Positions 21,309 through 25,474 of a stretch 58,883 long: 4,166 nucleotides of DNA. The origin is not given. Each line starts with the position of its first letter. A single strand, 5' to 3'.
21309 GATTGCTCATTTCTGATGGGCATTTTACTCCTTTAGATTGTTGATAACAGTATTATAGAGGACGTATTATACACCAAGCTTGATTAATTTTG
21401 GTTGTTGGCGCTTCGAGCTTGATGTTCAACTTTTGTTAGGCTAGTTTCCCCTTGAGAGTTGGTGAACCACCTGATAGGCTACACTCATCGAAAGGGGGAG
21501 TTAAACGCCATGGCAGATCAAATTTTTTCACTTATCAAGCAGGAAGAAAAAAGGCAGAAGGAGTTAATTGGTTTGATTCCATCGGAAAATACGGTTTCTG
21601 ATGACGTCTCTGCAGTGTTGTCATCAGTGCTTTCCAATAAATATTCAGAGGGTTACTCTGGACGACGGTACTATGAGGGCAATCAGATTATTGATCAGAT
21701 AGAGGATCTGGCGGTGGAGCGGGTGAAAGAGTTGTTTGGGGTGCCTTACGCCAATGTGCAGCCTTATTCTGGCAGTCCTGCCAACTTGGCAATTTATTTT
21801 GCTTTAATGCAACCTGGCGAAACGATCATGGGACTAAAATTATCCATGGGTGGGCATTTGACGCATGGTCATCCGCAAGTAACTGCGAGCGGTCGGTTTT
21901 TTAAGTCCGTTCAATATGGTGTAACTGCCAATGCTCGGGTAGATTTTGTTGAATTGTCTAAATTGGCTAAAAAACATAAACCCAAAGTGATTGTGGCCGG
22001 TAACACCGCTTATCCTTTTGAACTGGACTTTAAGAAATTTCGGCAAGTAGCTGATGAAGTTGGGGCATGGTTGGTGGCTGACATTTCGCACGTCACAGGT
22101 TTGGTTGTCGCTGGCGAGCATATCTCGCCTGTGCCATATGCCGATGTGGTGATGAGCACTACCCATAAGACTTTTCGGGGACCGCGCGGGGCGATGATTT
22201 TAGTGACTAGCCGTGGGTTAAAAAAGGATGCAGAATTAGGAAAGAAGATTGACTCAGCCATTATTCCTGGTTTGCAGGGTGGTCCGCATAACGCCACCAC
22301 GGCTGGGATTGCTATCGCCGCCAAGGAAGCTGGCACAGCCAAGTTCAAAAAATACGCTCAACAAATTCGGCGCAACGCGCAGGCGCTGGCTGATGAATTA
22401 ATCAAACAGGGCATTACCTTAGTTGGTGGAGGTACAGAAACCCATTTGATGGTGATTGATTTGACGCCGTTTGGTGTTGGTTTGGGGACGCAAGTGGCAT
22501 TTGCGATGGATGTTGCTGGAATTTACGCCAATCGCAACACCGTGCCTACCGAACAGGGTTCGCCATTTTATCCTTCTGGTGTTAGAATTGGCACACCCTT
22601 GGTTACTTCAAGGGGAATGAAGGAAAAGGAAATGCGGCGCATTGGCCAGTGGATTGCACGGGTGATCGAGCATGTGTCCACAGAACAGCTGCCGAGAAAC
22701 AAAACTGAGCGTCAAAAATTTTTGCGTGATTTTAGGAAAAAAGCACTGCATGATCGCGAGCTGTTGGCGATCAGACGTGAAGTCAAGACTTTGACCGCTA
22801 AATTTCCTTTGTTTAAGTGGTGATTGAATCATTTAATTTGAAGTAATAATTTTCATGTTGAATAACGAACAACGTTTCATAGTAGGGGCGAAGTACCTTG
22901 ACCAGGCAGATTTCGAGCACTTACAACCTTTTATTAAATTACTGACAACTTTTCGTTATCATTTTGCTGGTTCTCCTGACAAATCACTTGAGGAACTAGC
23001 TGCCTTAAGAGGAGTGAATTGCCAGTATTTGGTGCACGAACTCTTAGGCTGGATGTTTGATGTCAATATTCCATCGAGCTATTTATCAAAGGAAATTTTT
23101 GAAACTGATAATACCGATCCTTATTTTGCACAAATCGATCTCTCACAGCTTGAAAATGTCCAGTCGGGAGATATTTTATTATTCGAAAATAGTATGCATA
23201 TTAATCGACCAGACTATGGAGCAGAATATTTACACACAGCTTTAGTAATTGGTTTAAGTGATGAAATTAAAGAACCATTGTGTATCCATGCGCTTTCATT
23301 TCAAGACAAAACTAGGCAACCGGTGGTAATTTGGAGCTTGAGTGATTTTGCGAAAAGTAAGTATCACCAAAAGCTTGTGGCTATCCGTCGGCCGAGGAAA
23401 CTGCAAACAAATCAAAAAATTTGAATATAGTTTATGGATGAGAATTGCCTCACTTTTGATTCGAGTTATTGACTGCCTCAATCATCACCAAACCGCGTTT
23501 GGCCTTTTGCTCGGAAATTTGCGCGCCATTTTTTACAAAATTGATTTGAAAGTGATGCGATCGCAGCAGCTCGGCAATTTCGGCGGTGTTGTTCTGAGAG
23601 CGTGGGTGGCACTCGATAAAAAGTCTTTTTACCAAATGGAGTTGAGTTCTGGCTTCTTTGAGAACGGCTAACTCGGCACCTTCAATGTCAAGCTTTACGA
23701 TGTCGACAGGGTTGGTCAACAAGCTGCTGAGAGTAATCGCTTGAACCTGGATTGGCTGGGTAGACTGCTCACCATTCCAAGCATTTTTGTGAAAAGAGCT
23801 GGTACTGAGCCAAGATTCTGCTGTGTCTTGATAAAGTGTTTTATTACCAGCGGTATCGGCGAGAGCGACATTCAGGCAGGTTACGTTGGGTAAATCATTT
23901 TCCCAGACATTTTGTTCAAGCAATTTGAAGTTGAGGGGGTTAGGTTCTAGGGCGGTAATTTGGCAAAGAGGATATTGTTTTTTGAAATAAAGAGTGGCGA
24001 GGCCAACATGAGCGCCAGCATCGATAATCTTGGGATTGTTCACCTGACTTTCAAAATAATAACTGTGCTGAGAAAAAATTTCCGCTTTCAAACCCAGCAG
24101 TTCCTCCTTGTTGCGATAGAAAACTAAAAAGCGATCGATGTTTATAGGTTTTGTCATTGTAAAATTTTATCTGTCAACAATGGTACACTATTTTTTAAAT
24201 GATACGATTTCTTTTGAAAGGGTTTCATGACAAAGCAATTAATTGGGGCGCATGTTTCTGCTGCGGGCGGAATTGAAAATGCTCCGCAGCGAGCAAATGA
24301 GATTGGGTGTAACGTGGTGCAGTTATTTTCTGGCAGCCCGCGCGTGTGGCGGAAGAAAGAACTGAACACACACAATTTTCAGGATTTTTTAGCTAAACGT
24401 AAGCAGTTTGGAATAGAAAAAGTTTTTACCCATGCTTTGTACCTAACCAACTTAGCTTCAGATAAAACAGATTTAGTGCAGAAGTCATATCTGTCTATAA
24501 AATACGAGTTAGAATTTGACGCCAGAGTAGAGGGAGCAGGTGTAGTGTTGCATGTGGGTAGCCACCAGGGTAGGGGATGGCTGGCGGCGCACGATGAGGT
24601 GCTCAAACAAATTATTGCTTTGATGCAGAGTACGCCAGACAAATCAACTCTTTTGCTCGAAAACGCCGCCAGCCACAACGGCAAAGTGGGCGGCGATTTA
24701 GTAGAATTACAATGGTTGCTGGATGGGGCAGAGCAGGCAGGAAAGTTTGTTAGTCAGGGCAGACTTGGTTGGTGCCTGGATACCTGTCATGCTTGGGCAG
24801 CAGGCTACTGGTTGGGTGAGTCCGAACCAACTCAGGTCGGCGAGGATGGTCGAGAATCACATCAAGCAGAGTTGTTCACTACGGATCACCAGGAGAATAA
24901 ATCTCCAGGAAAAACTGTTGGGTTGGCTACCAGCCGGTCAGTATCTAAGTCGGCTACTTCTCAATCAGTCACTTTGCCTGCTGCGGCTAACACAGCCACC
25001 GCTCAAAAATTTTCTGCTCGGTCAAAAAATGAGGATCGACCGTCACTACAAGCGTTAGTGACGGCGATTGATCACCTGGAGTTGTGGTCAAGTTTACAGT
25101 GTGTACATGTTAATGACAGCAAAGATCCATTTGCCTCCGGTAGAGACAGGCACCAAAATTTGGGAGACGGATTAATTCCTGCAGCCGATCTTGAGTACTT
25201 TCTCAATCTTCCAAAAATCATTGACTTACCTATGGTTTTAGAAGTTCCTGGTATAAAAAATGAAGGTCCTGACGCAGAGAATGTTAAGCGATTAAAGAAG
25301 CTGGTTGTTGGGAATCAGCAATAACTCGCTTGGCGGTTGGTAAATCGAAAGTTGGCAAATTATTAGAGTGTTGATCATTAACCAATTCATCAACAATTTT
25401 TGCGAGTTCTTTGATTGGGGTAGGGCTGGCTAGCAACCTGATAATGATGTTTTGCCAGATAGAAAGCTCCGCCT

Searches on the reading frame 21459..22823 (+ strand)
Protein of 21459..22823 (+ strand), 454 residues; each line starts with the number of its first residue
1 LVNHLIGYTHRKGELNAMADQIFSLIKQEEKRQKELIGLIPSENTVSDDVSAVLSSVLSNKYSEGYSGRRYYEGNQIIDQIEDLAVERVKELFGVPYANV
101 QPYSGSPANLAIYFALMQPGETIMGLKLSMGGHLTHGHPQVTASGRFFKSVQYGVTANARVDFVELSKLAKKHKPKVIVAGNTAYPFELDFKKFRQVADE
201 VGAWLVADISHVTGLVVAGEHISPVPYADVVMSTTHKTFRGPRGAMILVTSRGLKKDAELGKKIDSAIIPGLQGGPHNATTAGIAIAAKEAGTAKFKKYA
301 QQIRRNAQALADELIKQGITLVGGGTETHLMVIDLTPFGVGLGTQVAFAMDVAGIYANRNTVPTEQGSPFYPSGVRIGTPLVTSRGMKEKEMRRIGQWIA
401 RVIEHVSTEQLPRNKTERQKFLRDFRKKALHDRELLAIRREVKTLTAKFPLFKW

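Call 81: search_protein_families(library=pfam, proteins=[window:21459-22823:+], max_evalue=0.0001)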
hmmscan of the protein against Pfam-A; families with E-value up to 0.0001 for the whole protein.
window:21459-22823:+ (454 aa): 2 families
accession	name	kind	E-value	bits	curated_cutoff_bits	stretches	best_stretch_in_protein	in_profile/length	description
PF00464.25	SHMT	-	1.4e-141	472.1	27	1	17-399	3-399/399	Serine hydroxymethyltransferase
PF00155.27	Aminotran_1_2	-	8.8e-06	25.6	19.7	1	87-342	49-314/361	Aminotransferase class I and II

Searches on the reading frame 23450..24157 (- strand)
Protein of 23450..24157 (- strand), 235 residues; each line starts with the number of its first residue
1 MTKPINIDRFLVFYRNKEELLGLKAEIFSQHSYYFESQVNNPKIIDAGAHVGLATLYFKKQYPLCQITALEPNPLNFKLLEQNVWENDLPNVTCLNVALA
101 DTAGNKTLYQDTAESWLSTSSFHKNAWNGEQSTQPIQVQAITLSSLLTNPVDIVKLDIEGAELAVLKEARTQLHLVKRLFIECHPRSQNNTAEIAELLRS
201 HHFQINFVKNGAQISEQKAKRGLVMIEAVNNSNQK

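Call 52: search_protein_families(library=pfam, proteins=[window:23450-24157:-], max_evalue=0.00001)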
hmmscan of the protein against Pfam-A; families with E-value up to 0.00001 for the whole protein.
window:23450-24157:- (235 aa): 1 family
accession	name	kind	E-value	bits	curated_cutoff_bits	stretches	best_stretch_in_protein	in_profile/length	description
PF05050.19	Methyltransf_21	-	6.7e-18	65.8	22.7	1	46-204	1-172/173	Methyltransferase FkbM domain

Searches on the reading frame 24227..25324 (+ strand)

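Call 52: search_protein_families(library=pfam, proteins=[window:24227-25324:+], max_evalue=0.00001)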
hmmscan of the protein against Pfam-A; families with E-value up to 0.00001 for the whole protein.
window:24227-25324:+ (365 aa): 1 family
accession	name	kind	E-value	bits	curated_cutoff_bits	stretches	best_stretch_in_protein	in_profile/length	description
PF01261.30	AP_endonuc_2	-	1.1e-25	91.2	31.1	2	21-198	2-169/249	Xylose isomerase-like TIM barrel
